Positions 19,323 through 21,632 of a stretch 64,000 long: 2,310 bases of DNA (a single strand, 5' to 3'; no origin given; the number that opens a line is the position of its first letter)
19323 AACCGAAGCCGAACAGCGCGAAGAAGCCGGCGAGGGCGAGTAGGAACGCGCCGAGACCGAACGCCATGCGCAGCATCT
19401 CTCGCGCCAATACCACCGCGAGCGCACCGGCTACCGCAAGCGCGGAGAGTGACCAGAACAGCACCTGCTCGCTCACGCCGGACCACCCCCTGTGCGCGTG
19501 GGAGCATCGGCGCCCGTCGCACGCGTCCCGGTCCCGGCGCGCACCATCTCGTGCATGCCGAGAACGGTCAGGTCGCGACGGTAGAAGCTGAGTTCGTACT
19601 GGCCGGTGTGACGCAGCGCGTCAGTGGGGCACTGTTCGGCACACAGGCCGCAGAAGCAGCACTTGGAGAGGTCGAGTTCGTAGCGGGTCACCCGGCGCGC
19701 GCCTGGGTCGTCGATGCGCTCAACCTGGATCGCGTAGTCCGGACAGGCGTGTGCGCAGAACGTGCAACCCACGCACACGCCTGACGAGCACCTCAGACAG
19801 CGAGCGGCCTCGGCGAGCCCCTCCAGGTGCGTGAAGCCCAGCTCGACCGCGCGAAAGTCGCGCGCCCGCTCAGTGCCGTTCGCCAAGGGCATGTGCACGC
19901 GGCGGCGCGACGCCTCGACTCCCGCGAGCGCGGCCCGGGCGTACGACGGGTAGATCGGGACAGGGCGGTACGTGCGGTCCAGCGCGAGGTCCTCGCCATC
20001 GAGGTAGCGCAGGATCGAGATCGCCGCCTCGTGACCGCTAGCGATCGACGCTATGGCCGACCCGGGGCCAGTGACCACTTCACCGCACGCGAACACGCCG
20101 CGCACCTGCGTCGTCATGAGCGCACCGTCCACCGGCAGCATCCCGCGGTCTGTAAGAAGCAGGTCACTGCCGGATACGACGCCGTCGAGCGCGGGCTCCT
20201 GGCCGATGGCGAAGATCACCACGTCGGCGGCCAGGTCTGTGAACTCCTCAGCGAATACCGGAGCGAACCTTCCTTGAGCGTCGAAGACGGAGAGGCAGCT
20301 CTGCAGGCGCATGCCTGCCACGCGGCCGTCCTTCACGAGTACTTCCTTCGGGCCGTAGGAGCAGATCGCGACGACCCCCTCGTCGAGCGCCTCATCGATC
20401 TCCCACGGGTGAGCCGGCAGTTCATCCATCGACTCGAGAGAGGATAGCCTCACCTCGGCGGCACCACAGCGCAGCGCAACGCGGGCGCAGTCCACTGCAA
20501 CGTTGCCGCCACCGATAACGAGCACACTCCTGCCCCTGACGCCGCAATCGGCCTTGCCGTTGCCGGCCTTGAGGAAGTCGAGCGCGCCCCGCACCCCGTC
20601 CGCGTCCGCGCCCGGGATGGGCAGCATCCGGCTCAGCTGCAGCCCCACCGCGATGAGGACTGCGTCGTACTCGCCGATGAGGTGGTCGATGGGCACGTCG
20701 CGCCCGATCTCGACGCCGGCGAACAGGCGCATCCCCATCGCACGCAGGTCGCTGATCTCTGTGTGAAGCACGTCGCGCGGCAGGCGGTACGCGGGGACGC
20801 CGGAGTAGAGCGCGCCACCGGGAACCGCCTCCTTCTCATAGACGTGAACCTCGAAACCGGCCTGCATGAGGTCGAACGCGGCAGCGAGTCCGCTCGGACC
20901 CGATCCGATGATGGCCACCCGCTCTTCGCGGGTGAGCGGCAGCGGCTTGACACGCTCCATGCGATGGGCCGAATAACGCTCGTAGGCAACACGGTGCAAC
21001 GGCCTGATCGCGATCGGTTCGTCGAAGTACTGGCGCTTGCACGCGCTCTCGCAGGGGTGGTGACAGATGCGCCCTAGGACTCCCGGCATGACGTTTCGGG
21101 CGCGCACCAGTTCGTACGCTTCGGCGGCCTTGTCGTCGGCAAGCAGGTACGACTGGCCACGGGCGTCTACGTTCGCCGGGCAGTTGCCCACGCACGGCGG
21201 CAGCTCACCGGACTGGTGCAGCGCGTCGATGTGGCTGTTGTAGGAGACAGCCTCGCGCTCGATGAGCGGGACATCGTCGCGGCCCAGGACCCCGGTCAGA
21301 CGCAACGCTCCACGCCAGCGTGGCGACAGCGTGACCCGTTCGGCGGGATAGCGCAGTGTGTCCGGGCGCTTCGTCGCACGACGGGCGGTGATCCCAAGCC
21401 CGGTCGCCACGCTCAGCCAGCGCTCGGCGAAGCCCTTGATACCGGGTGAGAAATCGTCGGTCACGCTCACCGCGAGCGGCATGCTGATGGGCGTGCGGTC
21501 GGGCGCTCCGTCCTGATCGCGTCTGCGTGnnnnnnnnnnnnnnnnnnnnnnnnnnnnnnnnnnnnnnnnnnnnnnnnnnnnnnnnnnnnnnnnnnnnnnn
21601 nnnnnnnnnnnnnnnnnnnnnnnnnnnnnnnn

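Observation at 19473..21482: NuoI interrupted by a ~500-aa GltD-like NAD(P)H/FAD/[4Fe-4S] oxidoreductase module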

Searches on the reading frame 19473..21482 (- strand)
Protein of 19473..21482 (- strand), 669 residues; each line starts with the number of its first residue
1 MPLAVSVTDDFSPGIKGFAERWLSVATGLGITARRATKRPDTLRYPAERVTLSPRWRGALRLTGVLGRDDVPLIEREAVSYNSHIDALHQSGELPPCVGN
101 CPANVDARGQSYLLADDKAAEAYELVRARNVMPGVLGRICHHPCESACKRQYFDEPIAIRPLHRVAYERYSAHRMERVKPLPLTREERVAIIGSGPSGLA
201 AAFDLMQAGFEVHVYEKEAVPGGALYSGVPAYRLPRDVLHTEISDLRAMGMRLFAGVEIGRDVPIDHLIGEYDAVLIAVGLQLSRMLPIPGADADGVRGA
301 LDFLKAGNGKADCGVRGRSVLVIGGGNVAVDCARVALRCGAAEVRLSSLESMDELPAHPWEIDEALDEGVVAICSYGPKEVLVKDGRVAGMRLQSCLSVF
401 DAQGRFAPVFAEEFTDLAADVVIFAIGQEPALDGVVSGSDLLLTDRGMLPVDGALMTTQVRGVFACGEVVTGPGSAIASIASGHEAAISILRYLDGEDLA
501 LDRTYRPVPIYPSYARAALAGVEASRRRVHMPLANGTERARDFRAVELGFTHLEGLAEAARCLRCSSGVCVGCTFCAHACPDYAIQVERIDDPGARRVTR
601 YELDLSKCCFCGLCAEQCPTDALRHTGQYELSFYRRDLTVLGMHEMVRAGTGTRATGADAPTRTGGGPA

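Call 5: search_protein_families(library=pfam, proteins=[window:19473-21482:-], max_evalue=0.01)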
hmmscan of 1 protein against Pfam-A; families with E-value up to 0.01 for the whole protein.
window:19473-21482:- (669 aa): 22 families
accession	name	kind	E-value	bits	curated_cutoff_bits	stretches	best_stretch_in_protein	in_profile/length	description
PF07992.20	Pyr_redox_2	-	4.4e-28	99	26.1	1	188-483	2-291/291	Pyridine nucleotide-disulphide oxidoreductase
PF14691.11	Fer4_20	-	4.5e-16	59.1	25.8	1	95-171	30-109/113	Dihydroprymidine dehydrogenase domain II, 4Fe-4S cluster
PF13450.12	NAD_binding_8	-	2.4e-09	37.8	21.9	1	191-229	1-39/68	NAD(P)-binding Rossmann-like domain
PF13738.12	Pyr_redox_3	-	1e-08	35.3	30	1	314-467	161-305/305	Pyridine nucleotide-disulphide oxidoreductase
PF12838.12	Fer4_7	-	3.9e-08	34.1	27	1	570-622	2-52/52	4Fe-4S dicluster domain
PF00037.32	Fer4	-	5e-07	29.7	21.1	1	602-624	2-24/24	4Fe-4S binding domain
PF13241.12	NAD_binding_7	-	1.9e-06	28.9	22.1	1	315-367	5-60/104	Putative NAD(P)-binding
PF13187.11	Fer4_9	-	2.6e-06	27.8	27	1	570-622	2-51/52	4Fe-4S dicluster domain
PF00890.30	FAD_binding_2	-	1.8e-05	24.6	20.4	1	189-225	2-38/414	FAD binding domain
PF13484.11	Fer4_16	-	1.9e-05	25.8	30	0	570-597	2-28/66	4Fe-4S double cluster binding domain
PF00070.33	Pyr_redox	-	3.3e-05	24.7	22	0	319-341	1-23/82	Pyridine nucleotide-disulphide oxidoreductase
PF01266.30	DAO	-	4.3e-05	23.6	27.9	1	188-224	1-38/353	FAD dependent oxidoreductase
PF01946.23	Thi4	-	5.5e-05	23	26.2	1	186-228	17-60/235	Thi4 family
PF01262.27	AlaDh_PNT_C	-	5.8e-05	23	23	0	307-342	15-53/214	Alanine dehydrogenase/PNT, C-terminal domain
PF01593.30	Amino_oxidase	-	8.6e-05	22.4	19.8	1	197-226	2-31/443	Flavin containing amine oxidoreductase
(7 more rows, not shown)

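Call 6: search_protein_families(library=ncbifam, proteins=[window:19473-21482:-], max_evalue=0.01)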
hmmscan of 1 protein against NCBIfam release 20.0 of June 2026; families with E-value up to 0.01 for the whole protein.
window:19473-21482:- (669 aa): 130 families (the best 25 are shown)
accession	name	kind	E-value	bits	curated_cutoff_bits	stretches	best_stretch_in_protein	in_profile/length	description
NF009410.0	PRK12771.1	subfamily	3.8e-131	438.5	516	1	87-624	40-561/566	NAD(P)-binding protein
NF009454.0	PRK12814.1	equivalog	4.9e-100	335.8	916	1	93-615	100-625/657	putative NADPH-dependent glutamate synthase small subunit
NF010590.0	PRK13984.1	equivalog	1.2e-99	334.2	946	2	97-497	198-609/611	putative oxidoreductase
TIGR01316.1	gltA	equivalog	1.9e-78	264.3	471.75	2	93-494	34-449/449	NADPH-dependent glutamate synthase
TIGR03315.1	Se_ygfK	equivalog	2.7e-75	253.5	835.3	1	94-624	444-939/1012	putative selenate reductase subunit YgfK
NF009414.0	PRK12778.1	equivalog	5.7e-74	249.7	1103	2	95-495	337-750/752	bifunctional dihydroorotate dehydrogenase B NAD binding subunit/NADPH-dependent glutamate synthase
NF009413.0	PRK12775.1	equivalog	1.8e-71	241.2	1895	2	95-495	339-755/1006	putative trifunctional 2-polyprenylphenol hydroxylase/glutamate synthase subunit beta/ferritin domain-containing protein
TIGR01318.1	gltD_gamma_fam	subfamily_domain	1.8e-58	198.3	482.95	1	90-495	44-466/467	glutamate synthase, small subunit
TIGR01317.1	GOGAT_sm_gam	subfamily_domain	1e-56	192.8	447.7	1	101-497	58-481/485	glutamate synthase small subunit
NF045663.1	diclust_near_Sec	equivalog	6.7e-53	179.9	530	2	92-280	15-198/759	pyridine nucleotide-disulfide oxidoreductase/dicluster-binding protein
NF009408.0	PRK12769.1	equivalog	9e-53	179.4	1003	1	92-496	231-653/659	formate-dependent uric acid utilization protein AegA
NF009409.0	PRK12770.1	subfamily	7.8e-52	176.5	343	1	185-497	17-353/360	putative glutamate synthase subunit beta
NF009451.0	PRK12809.1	equivalog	1e-46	159.5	1154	1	97-495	219-635/639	formate-dependent uric acid utilization protein YgfT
NF009415.0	PRK12779.1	equivalog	1.1e-41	142.6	1519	1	98-492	211-624/944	putative bifunctional glutamate synthase subunit beta/2-polyprenylphenol hydroxylase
TIGR01971.1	NuoI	subfamily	1.1e-25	89.6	113.05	2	567-638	41-113/121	NADH-quinone oxidoreductase, chain I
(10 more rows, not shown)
